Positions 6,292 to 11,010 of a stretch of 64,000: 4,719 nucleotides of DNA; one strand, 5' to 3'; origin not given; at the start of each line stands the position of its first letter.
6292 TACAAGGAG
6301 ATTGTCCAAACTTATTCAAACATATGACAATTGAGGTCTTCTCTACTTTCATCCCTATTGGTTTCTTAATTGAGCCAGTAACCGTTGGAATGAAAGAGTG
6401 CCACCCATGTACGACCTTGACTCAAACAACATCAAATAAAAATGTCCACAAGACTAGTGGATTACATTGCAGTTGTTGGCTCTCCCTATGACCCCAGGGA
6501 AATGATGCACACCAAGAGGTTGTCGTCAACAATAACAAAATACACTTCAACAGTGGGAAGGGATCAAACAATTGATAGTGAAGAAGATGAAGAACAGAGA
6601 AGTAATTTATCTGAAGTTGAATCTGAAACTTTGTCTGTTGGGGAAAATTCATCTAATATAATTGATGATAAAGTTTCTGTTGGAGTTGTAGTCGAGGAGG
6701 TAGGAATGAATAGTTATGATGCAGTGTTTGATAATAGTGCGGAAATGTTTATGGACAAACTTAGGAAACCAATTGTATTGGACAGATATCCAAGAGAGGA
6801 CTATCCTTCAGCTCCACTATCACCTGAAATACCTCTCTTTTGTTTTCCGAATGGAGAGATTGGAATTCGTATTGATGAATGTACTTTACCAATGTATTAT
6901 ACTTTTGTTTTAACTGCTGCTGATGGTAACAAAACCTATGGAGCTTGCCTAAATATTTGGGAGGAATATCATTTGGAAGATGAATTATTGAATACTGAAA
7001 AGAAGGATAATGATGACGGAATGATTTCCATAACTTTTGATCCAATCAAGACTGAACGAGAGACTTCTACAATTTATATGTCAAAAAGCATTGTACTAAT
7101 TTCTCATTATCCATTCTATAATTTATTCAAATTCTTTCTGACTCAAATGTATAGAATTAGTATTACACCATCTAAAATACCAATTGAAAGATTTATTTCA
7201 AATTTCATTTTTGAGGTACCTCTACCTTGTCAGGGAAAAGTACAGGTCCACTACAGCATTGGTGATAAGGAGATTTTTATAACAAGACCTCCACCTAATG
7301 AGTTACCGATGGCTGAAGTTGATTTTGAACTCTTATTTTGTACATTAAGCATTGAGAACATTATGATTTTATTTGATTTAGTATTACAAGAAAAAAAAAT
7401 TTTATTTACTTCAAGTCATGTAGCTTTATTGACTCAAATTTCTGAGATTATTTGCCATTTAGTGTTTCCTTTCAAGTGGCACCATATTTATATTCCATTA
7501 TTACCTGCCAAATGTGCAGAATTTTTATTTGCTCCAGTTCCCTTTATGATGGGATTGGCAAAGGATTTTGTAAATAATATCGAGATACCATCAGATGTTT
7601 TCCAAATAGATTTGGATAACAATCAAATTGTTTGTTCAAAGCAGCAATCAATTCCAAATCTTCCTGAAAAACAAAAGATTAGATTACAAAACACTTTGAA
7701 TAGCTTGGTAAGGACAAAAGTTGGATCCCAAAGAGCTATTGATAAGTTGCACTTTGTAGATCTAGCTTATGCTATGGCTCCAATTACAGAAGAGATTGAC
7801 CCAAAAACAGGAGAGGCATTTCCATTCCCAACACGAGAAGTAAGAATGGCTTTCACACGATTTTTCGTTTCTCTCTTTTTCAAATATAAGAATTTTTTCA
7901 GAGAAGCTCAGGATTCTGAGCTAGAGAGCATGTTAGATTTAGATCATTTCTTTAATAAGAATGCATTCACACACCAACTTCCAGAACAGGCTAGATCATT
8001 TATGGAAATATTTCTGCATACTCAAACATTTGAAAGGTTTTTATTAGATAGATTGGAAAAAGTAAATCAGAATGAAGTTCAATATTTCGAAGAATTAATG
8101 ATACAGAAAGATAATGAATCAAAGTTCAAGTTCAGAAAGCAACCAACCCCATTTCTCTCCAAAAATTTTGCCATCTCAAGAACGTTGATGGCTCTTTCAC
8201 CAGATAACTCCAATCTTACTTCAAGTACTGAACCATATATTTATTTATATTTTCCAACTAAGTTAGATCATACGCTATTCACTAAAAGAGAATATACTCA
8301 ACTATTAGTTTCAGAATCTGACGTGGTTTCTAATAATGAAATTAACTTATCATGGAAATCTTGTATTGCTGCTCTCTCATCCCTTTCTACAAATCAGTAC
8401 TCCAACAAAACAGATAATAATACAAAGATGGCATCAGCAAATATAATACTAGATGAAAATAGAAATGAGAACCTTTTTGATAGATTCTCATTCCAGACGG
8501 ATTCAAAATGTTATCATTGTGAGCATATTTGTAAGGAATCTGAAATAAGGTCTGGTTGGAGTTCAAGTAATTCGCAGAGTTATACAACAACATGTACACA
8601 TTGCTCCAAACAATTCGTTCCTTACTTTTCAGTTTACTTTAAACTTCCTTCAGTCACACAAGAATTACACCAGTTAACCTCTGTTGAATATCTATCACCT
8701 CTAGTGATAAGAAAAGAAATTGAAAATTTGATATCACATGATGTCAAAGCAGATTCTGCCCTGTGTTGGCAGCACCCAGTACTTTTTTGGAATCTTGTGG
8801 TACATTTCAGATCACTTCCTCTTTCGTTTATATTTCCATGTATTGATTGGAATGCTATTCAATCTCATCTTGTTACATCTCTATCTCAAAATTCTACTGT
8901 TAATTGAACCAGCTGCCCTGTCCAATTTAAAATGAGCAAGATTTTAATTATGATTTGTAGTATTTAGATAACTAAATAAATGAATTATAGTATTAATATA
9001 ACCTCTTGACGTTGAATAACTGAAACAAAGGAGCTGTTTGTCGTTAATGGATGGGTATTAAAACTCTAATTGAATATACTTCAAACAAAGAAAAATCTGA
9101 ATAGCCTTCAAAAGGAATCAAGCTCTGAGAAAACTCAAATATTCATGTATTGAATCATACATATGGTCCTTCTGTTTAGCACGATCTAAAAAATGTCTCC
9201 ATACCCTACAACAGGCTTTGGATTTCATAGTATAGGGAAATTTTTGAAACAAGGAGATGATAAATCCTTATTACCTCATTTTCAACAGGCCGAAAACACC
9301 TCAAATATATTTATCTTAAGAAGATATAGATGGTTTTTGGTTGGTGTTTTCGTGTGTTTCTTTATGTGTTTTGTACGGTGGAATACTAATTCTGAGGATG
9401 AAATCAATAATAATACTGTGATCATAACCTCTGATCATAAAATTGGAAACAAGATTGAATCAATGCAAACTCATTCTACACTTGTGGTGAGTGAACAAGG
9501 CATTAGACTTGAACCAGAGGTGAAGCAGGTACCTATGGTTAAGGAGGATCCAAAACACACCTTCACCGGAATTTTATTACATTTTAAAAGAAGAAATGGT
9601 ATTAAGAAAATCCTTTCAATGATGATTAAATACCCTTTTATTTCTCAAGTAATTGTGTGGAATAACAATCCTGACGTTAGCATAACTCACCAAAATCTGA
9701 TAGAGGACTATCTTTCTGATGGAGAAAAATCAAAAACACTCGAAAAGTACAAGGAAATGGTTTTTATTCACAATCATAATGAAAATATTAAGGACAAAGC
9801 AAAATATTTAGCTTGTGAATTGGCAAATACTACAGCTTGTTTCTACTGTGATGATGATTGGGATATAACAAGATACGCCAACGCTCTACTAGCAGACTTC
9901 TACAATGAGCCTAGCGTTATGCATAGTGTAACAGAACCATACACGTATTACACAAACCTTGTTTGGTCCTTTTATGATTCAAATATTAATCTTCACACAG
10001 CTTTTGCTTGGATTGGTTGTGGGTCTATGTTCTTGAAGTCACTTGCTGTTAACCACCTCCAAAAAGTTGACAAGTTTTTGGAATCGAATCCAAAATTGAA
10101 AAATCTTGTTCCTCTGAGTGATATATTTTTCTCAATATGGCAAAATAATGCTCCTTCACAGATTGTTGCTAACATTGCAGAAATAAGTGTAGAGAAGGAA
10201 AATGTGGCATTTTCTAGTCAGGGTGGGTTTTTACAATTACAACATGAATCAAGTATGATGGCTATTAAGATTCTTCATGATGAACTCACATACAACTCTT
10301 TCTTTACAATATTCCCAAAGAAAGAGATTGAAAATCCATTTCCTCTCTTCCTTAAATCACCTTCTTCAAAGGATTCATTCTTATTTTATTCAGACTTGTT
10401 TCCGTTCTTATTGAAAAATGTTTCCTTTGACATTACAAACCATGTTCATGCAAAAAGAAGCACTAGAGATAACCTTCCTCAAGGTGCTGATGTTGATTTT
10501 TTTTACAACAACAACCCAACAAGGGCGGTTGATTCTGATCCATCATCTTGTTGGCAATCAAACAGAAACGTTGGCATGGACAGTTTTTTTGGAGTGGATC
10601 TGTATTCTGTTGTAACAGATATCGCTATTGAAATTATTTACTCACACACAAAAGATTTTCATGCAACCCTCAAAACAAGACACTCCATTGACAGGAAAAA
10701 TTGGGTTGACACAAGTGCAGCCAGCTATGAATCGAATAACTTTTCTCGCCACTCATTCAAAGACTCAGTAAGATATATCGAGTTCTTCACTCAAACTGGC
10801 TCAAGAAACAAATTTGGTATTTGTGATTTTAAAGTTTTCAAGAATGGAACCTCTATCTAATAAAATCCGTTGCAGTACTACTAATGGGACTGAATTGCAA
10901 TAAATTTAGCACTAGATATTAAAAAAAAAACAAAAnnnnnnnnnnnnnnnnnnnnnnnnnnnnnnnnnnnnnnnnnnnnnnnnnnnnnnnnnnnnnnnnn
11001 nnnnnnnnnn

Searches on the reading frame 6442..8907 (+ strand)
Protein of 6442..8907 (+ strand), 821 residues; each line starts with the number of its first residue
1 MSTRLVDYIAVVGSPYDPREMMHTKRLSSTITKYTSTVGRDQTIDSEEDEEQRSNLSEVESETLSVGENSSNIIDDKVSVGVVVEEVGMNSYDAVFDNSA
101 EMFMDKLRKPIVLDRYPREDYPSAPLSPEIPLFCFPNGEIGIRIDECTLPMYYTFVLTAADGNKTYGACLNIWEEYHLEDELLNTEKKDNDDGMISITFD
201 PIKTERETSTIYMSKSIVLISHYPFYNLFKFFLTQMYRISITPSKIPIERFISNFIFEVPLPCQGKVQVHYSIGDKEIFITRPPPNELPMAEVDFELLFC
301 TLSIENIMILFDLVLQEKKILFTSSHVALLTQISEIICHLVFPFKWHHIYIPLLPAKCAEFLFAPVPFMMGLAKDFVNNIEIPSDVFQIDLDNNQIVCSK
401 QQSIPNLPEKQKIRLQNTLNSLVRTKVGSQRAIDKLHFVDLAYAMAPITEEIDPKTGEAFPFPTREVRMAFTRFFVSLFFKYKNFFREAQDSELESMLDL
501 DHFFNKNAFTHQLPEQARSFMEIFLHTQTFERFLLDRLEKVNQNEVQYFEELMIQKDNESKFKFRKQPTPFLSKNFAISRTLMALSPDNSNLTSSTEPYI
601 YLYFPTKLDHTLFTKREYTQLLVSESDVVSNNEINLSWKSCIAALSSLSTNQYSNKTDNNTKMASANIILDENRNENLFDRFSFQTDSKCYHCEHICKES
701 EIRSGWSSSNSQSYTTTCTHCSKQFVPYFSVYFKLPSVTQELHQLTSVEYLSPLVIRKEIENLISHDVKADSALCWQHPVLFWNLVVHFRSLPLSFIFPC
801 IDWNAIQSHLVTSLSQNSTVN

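Call 8: find_encoding_contigs(protein=window:6442-8907:+, flank=2000, max_places=3)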
Protein window:6442-8907:+ (821 aa): no gene with exactly this product is on record in the collection.

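Call 9: search_protein_families(library=pfam, max_evalue=0.01, proteins=[window:6442-8907:+])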
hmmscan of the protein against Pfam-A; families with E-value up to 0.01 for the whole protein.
window:6442-8907:+ (821 aa): 3 families
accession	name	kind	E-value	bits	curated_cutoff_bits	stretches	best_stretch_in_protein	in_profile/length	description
PF02141.26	DENN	-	1.4e-50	172.3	23.4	1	212-394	1-186/186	DENN (AEX-3) domain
PF03456.24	uDENN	-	6.3e-17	62.2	22.3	1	110-171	1-56/57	uDENN domain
PF03455.24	dDENN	-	9.8e-11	42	26.8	1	504-551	1-48/49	dDENN domain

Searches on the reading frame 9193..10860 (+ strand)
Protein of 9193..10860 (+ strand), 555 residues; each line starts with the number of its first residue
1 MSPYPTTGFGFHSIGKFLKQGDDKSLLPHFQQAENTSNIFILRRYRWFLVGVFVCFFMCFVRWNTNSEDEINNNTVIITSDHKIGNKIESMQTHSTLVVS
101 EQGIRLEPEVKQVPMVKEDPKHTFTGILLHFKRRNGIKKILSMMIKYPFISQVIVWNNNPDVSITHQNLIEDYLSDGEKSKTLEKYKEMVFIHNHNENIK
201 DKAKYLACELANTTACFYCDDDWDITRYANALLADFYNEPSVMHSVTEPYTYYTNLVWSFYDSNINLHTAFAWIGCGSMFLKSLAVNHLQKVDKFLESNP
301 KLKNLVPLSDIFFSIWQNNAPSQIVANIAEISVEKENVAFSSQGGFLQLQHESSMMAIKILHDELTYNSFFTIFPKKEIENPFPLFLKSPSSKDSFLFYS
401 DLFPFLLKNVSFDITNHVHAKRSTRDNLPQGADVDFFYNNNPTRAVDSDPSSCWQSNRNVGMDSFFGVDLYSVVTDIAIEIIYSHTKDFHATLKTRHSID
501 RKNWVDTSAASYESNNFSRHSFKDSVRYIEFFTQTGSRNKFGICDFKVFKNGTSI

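Call 9: search_protein_families(library=pfam, max_evalue=0.01, proteins=[window:9193-10860:+])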
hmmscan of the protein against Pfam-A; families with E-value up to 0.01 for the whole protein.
window:9193-10860:+ (555 aa): 1 family
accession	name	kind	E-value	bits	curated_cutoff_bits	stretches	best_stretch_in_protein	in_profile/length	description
PF00754.31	F5_F8_type_C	-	0.0047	17.5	28.2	1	439-542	11-122/127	F5/8 type C domain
